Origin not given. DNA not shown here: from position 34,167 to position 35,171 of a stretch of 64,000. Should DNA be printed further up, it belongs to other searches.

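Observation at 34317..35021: Truncated histidine-kinase-like protein lacking canonical phospho-acceptor His and with degenerate ATP-binding boxes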

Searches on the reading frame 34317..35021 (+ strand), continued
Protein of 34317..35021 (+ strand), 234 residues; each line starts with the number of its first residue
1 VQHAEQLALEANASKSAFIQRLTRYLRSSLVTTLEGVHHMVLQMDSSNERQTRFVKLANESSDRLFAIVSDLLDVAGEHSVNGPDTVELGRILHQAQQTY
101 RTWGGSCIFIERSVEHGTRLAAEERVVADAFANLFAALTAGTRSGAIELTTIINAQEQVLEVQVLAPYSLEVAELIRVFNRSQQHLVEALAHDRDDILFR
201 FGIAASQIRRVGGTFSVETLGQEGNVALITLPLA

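Call 32: fold_search(model_id=the predicted structure, library=pdb)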
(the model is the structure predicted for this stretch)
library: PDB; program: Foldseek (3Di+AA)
matches with E <= 10: 820; with E <= 0.001: 319
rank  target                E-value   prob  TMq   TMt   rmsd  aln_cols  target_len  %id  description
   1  9a5d_A                1.5e-10  1.00  0.48  0.20  15.0       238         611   15  Integrative model of WALK-YYCH by crosslinking MS and deep learning (released 2024-09-18)
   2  9jfj_C                6.2e-09  1.00  0.50  0.50  15.0       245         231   15  Crystal structure of the cytoplasmic domain of ZraS in ADP-bound form (released 2025-03-26)
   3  4gcz_A                9.9e-09  1.00  0.42  0.29  20.9       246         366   15  Structure of a blue-light photoreceptor (released 2013-06-19)
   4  6rgz_A                1.1e-08  1.00  0.47  0.46  17.2       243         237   14  Revisiting pH-gated conformational switch. Complex HK853-RR468 pH 6.5 (released 2020-02-19)
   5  6rh0_B                1.1e-08  1.00  0.44  0.44  17.4       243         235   14  Revisiting pH-gated conformational switch. Complex HK853-RR468 pH 5.5 (released 2020-02-19)
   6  4q20_A                1.4e-08  1.00  0.47  0.47  17.1       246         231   18  Crystal structure of a C-terminal part of tyrosine kinase (DivL) from Caulobacter crescentus CB15 at 2.50 A resolution (released 2014-04-23)
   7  4jas_A                1.6e-08  1.00  0.46  0.45  17.1       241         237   15  Structural basis of a rationally rewired protein-protein interface (HK853mutant A268V, A271G, T275M, V294T and D297E a (released 2013-09-04)
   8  6dk7_G                1.6e-08  1.00  0.43  0.45  16.5       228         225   18  RetS histidine kinase region with cobalt (released 2019-03-20)
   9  8vc9_F                1.9e-08  1.00  0.45  0.30  14.5       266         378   13  Hybrid response regulator LvrB from Leptospira / phosphorylated REC form (released 2024-12-18)
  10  9eut_A                2.2e-08  1.00  0.45  0.17  18.7       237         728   18  Cryo-EM structure of the full-length Pseudomonas aeruginosa bacteriophytochrome in its Pr state (released 2024-09-04)
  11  4u7o_A                2.7e-08  1.00  0.47  0.47  15.2       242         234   11  Active histidine kinase bound with ATP (released 2015-09-02)
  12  8vc9_D                2.7e-08  1.00  0.46  0.30  15.0       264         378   12  Hybrid response regulator LvrB from Leptospira / phosphorylated REC form (released 2024-12-18)
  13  6rgy_A                2.8e-08  1.00  0.44  0.44  17.3       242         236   14  Revisiting pH-gated conformational switch. Complex HK853-RR468 pH 7.5 (released 2020-02-19)
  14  4biz_C                2.8e-08  1.00  0.41  0.41  13.3       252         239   18  Crystal structure of CpxAHDC (orthorhombic form 2) (released 2014-04-23)
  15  6rgy_B                3.4e-08  1.00  0.47  0.47  17.3       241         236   14  Revisiting pH-gated conformational switch. Complex HK853-RR468 pH 7.5 (released 2020-02-19)
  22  6dk7_E                4.0e-08  1.00  0.45  0.46  15.9       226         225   16  RetS histidine kinase region with cobalt (released 2019-03-20)
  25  6dk7_C                4.5e-08  1.00  0.45  0.46  16.6       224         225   17  RetS histidine kinase region with cobalt (released 2019-03-20)
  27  4q20_B                5.1e-08  1.00  0.47  0.49  15.5       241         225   19  Crystal structure of a C-terminal part of tyrosine kinase (DivL) from Caulobacter crescentus CB15 at 2.50 A resolution (released 2014-04-23)
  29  7z8n_A                5.4e-08  1.00  0.44  0.37  17.9       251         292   18  GacS histidine kinase from Pseudomonas aeruginosa (released 2022-07-13)
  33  6dk7_B                6.1e-08  1.00  0.42  0.44  16.5       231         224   17  RetS histidine kinase region with cobalt (released 2019-03-20)
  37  6dk7_F                6.8e-08  1.00  0.44  0.46  16.5       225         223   17  RetS histidine kinase region with cobalt (released 2019-03-20)
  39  6dk7_A                7.6e-08  1.00  0.44  0.46  15.9       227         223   16  RetS histidine kinase region with cobalt (released 2019-03-20)
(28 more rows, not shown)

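Call 48: list_cluster_members(proteins=[P0006, P0007, P0010, P0012, P0015, P0025, P0028, P0054, P0062, P0011])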
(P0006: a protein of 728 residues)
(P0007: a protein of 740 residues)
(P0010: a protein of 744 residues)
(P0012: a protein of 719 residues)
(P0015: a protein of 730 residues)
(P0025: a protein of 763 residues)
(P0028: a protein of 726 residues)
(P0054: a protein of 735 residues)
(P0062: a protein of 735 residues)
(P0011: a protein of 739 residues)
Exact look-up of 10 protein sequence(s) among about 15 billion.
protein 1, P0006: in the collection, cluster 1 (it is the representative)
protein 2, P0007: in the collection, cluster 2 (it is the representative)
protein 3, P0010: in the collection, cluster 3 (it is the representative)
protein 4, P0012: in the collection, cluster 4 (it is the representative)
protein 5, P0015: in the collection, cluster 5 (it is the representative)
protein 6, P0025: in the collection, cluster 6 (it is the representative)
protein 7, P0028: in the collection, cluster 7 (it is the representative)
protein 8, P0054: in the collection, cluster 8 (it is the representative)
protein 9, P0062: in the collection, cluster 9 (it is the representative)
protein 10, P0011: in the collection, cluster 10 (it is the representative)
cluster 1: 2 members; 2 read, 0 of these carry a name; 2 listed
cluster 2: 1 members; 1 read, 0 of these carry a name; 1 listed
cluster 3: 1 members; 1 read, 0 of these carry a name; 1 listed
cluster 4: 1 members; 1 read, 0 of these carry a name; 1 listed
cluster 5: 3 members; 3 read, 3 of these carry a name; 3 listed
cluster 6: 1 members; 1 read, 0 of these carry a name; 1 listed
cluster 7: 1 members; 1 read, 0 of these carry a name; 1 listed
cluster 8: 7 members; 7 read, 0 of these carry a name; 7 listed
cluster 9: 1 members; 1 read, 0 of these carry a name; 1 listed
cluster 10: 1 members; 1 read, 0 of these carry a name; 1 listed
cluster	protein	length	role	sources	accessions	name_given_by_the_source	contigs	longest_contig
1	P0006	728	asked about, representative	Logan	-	-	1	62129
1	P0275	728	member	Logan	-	-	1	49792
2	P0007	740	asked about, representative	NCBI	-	-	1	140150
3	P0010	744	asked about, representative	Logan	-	-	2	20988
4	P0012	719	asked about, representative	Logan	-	-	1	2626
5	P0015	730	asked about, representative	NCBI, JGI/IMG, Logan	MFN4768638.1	MAG: CHASE domain-containing protein [Candidatus Kapaibacterium sp.] | PAS domain S-box-containing protein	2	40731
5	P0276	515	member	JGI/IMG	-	PAS domain S-box-containing protein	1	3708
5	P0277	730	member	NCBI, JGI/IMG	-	PAS domain S-box-containing protein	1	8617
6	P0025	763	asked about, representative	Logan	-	-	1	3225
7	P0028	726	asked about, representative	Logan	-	-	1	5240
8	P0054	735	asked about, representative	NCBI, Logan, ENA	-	-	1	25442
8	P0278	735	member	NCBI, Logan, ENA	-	-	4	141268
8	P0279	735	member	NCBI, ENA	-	-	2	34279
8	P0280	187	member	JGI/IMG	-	-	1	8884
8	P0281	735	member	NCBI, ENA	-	-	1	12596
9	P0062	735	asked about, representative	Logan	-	-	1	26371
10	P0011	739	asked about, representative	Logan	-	-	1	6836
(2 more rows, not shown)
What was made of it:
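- Tried and rejected: Mostly unnamed (call 48).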

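Call 50: find_homologous_proteins(query=P0010, max_evalue=1e-30)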
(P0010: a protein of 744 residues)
Query P0010 (744 aa): 201 proteins with E <= 1e-30 among 8000 candidates; the best 120 are listed.
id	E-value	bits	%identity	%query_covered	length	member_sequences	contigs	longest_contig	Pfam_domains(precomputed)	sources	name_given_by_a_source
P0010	0.0e+0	1621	100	100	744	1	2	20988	PF08447.19,PF13426.14,PF13188.14,PF08448.17,PF00512.32,PF00989.32,PF03924.20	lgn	-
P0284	3.6e-215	735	49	98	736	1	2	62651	PF13426.14,PF08448.17,PF00512.32,PF00989.32,PF03924.20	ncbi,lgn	ncbi:MAG: CHASE domain-containing protein [Candidatus Kapaibacterium sp.]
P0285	2.3e-214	732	51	99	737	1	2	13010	PF08447.19,PF13426.14,PF08448.17,PF00512.32,PF00989.32,PF03924.20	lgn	-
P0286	7.0e-210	717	47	99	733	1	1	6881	PF13426.14,PF08448.17,PF00512.32,PF00989.32,PF03924.20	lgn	-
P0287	7.2e-205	700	49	98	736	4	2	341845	PF08447.19,PF13426.14,PF08448.17,PF00512.32,PF00989.32,PF03924.20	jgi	jgi:PAS domain S-box-containing protein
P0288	5.0e-204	698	47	99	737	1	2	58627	PF13426.14,PF08448.17,PF00512.32,PF00989.32,PF03924.20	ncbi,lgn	-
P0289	1.9e-202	692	46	99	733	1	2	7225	PF13426.14,PF00512.32,PF00989.32,PF03924.20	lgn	-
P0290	2.3e-202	692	48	98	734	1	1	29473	PF13426.14,PF08448.17,PF00512.32,PF00989.32,PF03924.20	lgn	-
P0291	3.1e-201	688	48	99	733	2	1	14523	PF13426.14,PF08448.17,PF00512.32,PF00989.32,PF03924.20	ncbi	-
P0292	8.7e-201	687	45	100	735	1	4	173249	PF08448.17,PF00512.32,PF00989.32,PF03924.20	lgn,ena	-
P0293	4.4e-200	685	46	98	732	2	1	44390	PF08447.19,PF13426.14,PF08448.17,PF00512.32,PF00989.32,PF03924.20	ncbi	-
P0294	7.1e-198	677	46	100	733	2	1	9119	PF13426.14,PF08448.17,PF00512.32,PF00989.32,PF03924.20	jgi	jgi:PAS domain S-box-containing protein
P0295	3.4e-196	672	48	97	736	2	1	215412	PF08448.17,PF00512.32,PF00989.32,PF03924.20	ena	-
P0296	2.5e-195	669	46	98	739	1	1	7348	PF08447.19,PF13426.14,PF08448.17,PF00512.32,PF00989.32,PF03924.20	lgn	-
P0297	5.4e-195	668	45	98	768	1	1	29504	PF08447.19,PF13426.14,PF08448.17,PF00512.32,PF00989.32,PF03924.20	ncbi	-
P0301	1.8e-191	656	47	99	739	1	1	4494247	PF13426.14,PF00512.32,PF03924.20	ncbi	-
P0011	1.4e-184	633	45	100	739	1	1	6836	PF08448.17,PF00512.32,PF00989.32,PF03924.20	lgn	-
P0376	1.5e-163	564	39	99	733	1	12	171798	PF00512.32,PF00989.32,PF03924.20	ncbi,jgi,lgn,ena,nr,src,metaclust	ncbi:MAG: hypothetical protein A2X61_08610 [Ignavibacteria bacterium GWB2_35_12]|nr:MAG: hypothetica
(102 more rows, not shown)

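Call 51: find_encoding_contigs(protein=P0376, flank=10000, max_places=1)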
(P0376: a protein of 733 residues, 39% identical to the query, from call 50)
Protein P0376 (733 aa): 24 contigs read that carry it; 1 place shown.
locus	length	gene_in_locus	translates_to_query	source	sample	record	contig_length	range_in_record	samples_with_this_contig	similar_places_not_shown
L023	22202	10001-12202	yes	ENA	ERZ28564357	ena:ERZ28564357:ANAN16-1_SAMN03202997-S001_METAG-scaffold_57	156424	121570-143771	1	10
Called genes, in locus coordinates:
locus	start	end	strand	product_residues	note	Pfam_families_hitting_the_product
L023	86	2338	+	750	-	-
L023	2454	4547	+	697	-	-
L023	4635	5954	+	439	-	-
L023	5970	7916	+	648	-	PF23381:Beta-prop_IFT122_1st, PF24814:WD40_Prp19, PF25174:Beta-prop_THOC3, PF25175:Beta-prop_WDR5, PF25172:Beta-prop_WDR3_2nd, PF23381:Beta-prop_IFT122_1st, PF24814:WD40_Prp19, PF25174:Beta-prop_THOC3, +26 more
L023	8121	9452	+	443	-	PF13568:OMP_b-brl_2 (faint), PF00691:OmpA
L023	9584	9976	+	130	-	PF00072:Response_reg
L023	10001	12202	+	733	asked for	PF03924:CHASE, PF00989:PAS (faint), PF00512:HisKA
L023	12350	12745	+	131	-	PF17319:DUF5362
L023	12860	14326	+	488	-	-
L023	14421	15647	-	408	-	PF01875:Memo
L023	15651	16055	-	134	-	PF05168:HEPN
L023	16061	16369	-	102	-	PF01909:NTP_transf_2, PF18765:Polbeta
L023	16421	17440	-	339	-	PF01565:FAD_binding_4, PF02873:MurB_C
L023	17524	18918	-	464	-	PF00206:Lyase_1, PF10415:FumaraseC_C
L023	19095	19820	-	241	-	-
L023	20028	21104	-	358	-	PF13588:HSDR_N_2 (weak), PF04313:HSDR_N (weak)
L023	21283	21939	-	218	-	PF00677:Lum_binding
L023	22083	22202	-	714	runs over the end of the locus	PF08206:OB_RNB (faint), PF17876:CSD2, PF00773:RNB, PF00575:S1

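Call 52: find_encoding_contigs(protein=P0301, flank=10000, max_places=1)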
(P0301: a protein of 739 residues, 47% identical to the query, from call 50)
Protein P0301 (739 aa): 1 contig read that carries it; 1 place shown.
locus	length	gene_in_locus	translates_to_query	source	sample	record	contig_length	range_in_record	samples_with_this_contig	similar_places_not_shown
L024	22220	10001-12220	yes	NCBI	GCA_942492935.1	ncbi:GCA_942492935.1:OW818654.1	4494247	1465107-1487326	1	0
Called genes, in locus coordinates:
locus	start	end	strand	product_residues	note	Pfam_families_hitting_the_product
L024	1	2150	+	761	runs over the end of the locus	-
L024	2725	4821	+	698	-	-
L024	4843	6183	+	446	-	-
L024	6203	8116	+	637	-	PF24796:WDR55, PF24817:WD40_WDHD1_1st, PF24814:WD40_Prp19, PF25175:Beta-prop_WDR5, PF25171:Beta-prop_WDR36-Utp21_1st, PF24796:WDR55, PF24807:WD40_CDC20-Fz, PF25391:WD40_Gbeta, +34 more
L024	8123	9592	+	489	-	PF00691:OmpA (weak)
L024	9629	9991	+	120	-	PF00072:Response_reg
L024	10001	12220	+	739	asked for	PF03924:CHASE, PF13426:PAS_9 (weak), PF00512:HisKA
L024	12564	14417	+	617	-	PF13424:TPR_12 (faint), PF00512:HisKA, PF02518:HATPase_c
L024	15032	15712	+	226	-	PF05719:GPP34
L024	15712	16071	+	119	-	PF06803:DUF1232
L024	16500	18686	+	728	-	PF00133:tRNA-synt_1, PF09334:tRNA-synt_1g, PF08264:Anticodon_1 (weak), PF19303:Anticodon_3, PF01588:tRNA_bind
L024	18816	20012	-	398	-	PF03447:NAD_binding_3, PF00742:Homoserine_dh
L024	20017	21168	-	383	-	PF01053:Cys_Met_Meta_PP, PF00155:Aminotran_1_2, PF00266:Aminotran_5 (weak)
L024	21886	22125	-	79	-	-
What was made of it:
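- On Kinase-derived histidine phosphotransferases (Spo0B, ChpT, PhyT): Only context is available: a single-domain REC gene lies directly upstream of the His-bearing homologues in L023 and L024 (calls 51, 52).
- Closest known: PhyT. Same: The His-bearing relatives of g7 in L023 and L024 have a single-domain REC gene directly upstream (calls 51, 52).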

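Call 64: search_protein_families(library=ncbifam, proteins=[L011:965-1471:+, L011:1384-3681:+, L011:3527-5815:+, L011:5812-7140:+, L011:7148-8500:+, L011:8573-10705:+], max_evalue=0.001)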
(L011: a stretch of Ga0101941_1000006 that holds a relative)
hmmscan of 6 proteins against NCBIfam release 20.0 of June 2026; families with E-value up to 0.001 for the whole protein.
L011:965-1471:+ (168 aa): 0 families

L011:1384-3681:+ (765 aa): 0 families

L011:3527-5815:+ (762 aa): 0 families

L011:5812-7140:+ (442 aa): 2 families
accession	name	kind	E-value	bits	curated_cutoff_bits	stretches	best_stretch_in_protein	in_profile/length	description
TIGR04183.1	Por_Secre_tail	domain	4.7e-06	26.5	23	1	349-420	1-59/72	T9SS type A sorting domain-containing protein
NF038113.1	T9SSA_dep_M36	equivalog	7.4e-05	21.1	885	1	332-382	778-828/869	T9SS-dependent M36 family metallopeptidase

L011:7148-8500:+ (450 aa): 34 families (the best 25 are shown)
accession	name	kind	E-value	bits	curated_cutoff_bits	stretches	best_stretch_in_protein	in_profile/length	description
NF053611.1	YiaD_Gzip_OmpA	equivalog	1.9e-26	93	175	1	352-448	111-206/206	YiaD family glycine zipper/OmpA-like lipoprotein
NF053612.1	anchor_PA1041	equivalog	4.7e-22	79.1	250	1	352-448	140-235/236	PA1041 family peptidoglycan-binding anchor lipoprotein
TIGR03350.1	type_VI_ompA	equivalog_domain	8.3e-19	67.9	139.8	1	351-448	38-137/137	type VI secretion system protein TssL, long form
NF045787.1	OmpABordt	equivalog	3.8e-18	65.9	200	1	353-449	95-190/194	outer membrane protein OmpA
NF053585.1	OMP_LP_YfiB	equivalog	1.6e-17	63.8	128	1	352-449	65-161/163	outer membrane lipoprotein YfiB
NF053613.1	OMP_toxin_LptF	equivalog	1.6e-15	57.5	400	1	360-449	158-246/256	lipotoxin F family OmpA-related lipoprotein LptF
NF006541.1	PRK09038.1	equivalog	1.8e-15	57.2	283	1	350-449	148-249/253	flagellar motor protein MotD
NF005999.0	PRK08126.1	subfamily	4e-15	55.5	571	1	349-450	329-432/432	hypothetical protein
NF007804.1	PRK10510.1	equivalog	9.1e-15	54.6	307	1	362-448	131-216/219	OmpA family lipoprotein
NF005444.0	PRK07033.1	equivalog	8.4e-13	48.1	520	1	349-449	320-422/438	DotU family type VI secretion system protein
NF006508.0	PRK08944.1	subfamily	1.1e-12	47.9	259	1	353-450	189-289/304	MotB family protein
TIGR03789.1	pdsO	hypoth_equivalog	1.4e-12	47.8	152.2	1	358-448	154-243/243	sortase-associated OmpA-like protein PdsO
NF047620.1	FlgprotMotYVib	equivalog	2.2e-12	47.2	400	1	352-448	170-266/271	flagellar protein MotY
NF052230.1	T9SS_PorE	exception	2.2e-12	46.1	600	1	352-430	524-601/648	PorE family type IX secretion system protein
TIGR02802.1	Pal_lipo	equivalog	1.4e-11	44.3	125.35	1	352-447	9-103/104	peptidoglycan-associated lipoprotein Pal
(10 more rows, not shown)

L011:8573-10705:+ (710 aa): 6 families
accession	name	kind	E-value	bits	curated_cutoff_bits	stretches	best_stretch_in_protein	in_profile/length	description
TIGR00229.1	sensory_box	domain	2.1e-11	44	22.9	1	356-470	8-126/126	PAS domain S-box protein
TIGR02966.1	phoR_proteo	equivalog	2e-06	27.1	334.2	1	490-639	113-267/333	phosphate regulon sensor histidine kinase PhoR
NF008312.0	PRK11100.1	equivalog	1e-05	24.6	356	1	439-639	205-407/477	two-component system sensor histidine kinase CreC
NF011874.0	PRK15347.1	equivalog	3.3e-05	22.1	852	1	469-552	376-457/921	two component system sensor kinase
NF045911.1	TCSHisKinNblS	equivalog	0.00011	20.7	1000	1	486-578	383-478/621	two-component system sensor histidine kinase NblS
NF008318.0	PRK11107.1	equivalog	0.00062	17.9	890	1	469-551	271-351/920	two-component sensor histidine kinase BarA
